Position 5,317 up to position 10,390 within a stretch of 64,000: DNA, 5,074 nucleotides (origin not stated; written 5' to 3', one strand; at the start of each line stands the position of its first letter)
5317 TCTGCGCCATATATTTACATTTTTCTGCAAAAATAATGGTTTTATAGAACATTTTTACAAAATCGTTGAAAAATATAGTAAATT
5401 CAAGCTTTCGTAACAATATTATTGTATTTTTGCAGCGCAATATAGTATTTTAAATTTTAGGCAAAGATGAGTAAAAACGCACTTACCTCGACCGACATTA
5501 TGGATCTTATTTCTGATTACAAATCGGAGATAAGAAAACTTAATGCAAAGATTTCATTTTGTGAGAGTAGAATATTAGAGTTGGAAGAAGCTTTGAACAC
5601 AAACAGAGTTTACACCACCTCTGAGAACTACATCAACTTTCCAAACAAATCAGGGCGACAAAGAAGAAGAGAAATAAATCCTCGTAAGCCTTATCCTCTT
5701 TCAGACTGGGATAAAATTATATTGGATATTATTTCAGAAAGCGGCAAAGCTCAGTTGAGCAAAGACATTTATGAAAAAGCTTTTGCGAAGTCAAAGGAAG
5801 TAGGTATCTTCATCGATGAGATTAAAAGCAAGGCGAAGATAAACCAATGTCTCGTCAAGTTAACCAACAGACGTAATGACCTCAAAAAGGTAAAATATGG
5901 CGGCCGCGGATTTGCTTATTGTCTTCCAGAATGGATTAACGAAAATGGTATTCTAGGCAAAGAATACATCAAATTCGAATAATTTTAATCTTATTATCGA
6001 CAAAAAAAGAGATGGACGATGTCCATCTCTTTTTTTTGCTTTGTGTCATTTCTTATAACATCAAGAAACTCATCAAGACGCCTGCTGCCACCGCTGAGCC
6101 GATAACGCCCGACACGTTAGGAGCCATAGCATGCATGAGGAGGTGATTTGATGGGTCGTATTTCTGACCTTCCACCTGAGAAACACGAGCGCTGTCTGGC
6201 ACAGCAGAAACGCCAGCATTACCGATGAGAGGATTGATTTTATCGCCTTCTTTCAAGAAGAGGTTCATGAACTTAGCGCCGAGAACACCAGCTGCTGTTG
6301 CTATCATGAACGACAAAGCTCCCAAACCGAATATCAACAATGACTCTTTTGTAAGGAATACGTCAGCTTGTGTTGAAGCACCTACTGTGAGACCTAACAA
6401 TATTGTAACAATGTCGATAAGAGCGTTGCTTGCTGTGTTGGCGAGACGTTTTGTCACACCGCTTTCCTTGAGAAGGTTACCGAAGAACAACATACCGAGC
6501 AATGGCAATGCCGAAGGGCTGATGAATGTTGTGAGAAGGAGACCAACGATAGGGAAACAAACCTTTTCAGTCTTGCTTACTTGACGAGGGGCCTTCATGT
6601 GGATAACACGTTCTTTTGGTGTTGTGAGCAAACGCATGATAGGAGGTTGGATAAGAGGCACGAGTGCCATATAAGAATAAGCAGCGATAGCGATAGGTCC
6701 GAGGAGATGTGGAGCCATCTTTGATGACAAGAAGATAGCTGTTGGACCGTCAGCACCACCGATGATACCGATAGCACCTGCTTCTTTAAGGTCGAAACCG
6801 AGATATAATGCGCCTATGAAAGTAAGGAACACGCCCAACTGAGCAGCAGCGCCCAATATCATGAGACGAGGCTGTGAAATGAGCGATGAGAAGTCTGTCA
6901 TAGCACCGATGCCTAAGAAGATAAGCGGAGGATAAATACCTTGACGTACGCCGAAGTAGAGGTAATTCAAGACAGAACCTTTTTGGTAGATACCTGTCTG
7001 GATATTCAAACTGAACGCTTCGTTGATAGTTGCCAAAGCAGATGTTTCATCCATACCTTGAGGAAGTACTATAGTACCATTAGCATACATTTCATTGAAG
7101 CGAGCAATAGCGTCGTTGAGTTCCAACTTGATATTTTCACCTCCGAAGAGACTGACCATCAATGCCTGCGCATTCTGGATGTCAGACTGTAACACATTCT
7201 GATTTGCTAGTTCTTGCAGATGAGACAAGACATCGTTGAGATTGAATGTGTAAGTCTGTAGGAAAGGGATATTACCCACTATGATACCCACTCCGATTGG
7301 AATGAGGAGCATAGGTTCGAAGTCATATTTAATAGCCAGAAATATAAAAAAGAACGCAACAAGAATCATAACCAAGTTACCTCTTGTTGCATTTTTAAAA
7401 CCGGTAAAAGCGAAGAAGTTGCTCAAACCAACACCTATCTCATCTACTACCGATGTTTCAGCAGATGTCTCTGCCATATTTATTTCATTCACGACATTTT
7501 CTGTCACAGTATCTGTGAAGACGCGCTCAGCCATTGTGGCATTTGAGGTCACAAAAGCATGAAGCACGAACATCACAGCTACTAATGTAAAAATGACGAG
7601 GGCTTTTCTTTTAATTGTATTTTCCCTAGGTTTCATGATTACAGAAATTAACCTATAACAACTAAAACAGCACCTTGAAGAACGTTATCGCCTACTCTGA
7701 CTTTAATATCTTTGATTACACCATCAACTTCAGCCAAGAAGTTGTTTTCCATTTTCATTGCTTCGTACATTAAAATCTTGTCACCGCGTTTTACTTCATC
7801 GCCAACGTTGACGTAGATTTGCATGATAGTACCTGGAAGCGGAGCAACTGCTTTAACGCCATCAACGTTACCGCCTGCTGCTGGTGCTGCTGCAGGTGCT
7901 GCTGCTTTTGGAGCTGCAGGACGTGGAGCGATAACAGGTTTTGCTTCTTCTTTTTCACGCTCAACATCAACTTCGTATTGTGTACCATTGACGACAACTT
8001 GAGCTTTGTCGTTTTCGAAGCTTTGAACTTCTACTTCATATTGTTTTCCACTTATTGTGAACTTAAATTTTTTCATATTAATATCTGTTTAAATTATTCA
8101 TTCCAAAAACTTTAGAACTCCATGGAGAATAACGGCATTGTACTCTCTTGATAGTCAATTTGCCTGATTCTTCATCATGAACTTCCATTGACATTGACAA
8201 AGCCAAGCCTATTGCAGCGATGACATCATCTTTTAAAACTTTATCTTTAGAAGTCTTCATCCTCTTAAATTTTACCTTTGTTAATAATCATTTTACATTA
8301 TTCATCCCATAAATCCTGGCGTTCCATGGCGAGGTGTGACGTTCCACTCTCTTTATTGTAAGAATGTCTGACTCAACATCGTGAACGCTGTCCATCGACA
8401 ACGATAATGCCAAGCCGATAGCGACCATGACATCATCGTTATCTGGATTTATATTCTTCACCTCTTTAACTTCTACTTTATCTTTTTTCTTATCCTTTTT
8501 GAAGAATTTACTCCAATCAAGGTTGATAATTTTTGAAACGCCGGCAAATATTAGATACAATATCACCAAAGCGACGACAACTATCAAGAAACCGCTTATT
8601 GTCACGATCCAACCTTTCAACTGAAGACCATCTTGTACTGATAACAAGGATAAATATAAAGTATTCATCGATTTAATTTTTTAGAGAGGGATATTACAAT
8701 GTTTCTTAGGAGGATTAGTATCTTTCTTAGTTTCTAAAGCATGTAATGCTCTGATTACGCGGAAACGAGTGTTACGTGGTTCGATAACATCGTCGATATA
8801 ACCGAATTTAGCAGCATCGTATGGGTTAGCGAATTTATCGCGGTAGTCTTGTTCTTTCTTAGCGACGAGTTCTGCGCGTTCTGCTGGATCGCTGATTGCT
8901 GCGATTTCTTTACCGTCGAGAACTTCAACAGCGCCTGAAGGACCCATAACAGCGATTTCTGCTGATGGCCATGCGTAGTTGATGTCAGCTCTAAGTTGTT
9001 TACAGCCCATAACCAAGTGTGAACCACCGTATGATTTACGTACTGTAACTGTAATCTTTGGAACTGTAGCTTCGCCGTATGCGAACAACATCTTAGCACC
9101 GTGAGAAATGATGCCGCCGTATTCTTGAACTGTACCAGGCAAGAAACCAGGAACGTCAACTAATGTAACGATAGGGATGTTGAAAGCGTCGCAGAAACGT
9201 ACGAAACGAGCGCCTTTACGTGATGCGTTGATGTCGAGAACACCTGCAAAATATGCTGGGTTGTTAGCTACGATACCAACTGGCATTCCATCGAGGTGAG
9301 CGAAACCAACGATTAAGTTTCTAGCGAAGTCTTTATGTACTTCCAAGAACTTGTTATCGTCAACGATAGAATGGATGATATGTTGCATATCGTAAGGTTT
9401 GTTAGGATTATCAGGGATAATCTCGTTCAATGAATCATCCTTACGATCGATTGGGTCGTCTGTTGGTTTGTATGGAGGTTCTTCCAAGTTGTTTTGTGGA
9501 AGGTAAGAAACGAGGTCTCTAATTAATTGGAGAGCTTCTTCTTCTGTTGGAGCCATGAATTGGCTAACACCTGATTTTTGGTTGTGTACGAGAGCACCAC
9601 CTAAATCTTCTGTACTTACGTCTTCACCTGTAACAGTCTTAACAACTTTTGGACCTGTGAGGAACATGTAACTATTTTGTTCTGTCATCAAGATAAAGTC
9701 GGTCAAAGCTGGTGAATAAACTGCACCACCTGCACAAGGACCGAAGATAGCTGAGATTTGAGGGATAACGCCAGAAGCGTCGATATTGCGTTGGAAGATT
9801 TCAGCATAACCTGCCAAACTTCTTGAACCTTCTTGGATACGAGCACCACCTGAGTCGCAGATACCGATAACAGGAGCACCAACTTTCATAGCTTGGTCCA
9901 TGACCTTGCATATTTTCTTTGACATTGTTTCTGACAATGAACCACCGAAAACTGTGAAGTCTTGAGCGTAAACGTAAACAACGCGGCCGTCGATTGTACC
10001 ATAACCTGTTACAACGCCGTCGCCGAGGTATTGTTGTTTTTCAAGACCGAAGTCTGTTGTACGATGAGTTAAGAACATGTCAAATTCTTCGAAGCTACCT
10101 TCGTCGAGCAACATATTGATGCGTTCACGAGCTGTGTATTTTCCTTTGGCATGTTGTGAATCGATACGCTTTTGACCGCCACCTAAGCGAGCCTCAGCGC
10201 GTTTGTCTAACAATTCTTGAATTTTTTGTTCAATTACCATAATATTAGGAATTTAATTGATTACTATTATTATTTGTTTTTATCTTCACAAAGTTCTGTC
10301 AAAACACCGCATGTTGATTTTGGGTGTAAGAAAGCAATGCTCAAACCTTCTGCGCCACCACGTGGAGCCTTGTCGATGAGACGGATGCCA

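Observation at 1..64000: Degenerate 7-8-nt tandem arrays fill gene 3' flanks and are absent from every divergent promoter region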

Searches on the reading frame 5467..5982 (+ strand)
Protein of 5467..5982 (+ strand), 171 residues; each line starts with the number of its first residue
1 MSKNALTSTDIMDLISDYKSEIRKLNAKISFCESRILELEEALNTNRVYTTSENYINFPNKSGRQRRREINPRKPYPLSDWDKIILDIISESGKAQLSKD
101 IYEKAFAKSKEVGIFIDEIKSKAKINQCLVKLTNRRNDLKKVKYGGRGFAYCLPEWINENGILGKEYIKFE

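Call 41: search_protein_families(library=pfam, proteins=[window:5467-5982:+])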
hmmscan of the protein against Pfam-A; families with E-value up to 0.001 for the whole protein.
window:5467-5982:+ (171 aa): 0 families

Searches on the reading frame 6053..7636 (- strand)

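Call 41: search_protein_families(library=pfam, proteins=[window:6053-7636:-])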
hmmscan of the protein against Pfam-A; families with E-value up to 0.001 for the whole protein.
window:6053-7636:- (527 aa): 1 family
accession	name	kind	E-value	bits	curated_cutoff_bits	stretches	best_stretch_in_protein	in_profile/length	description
PF03977.18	OAD_beta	-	2e-150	501.1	31.6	1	87-525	2-349/349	Na+-transporting oxaloacetate decarboxylase beta subunit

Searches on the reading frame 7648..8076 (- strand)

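Call 41: search_protein_families(library=pfam, proteins=[window:7648-8076:-])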
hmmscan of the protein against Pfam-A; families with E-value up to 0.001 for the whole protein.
window:7648-8076:- (142 aa): 3 families
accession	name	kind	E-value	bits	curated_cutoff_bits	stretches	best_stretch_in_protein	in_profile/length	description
PF00364.28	Biotin_lipoyl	-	3.4e-16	59.3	22.1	1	78-141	5-73/73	Biotin-requiring enzyme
PF13533.13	Biotin_lipoyl_2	-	2.3e-07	30.9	29.8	1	78-102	5-29/32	Biotin-lipoyl like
PF13437.12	HlyD_3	-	1.9e-05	25.8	22.2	0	114-141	3-30/106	HlyD family secretion protein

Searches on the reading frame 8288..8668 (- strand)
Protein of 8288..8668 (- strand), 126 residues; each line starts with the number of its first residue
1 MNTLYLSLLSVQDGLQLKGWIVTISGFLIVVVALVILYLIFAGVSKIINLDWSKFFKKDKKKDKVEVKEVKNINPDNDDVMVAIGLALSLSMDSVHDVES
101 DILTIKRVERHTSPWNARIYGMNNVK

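Call 41: search_protein_families(library=pfam, proteins=[window:8288-8668:-])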
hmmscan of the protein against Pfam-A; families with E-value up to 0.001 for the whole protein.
window:8288-8668:- (126 aa): 1 family
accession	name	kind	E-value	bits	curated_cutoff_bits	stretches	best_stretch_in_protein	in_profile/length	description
PF04277.18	OAD_gamma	-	3.4e-08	34.5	27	1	18-87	2-71/76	Oxaloacetate decarboxylase, gamma chain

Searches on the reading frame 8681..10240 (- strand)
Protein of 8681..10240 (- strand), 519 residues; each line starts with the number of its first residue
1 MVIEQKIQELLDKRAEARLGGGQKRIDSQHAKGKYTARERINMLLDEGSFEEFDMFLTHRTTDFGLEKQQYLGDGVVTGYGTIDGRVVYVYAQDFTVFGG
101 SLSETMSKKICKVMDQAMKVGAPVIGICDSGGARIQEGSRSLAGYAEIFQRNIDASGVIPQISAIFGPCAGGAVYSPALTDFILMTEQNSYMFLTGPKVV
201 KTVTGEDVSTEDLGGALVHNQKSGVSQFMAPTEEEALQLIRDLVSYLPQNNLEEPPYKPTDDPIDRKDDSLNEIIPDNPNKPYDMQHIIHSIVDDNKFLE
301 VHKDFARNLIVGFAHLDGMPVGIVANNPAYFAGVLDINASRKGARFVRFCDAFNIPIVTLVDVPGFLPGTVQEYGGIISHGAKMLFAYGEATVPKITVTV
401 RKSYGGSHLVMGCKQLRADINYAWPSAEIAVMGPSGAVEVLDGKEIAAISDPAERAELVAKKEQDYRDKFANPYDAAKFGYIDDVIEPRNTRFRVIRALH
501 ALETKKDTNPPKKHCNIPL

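Call 41: search_protein_families(library=pfam, proteins=[window:8681-10240:-])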
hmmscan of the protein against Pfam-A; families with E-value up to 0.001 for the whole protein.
window:8681-10240:- (519 aa): 2 families
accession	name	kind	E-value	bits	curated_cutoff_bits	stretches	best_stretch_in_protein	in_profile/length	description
PF01039.27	Carboxyl_trans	-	4.2e-197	656.1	22.3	1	29-517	2-493/493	Carboxyl transferase domain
PF03255.19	ACCA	-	4.3e-13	49.5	23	1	279-441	63-230/310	Acetyl co-enzyme A carboxylase carboxyltransferase-like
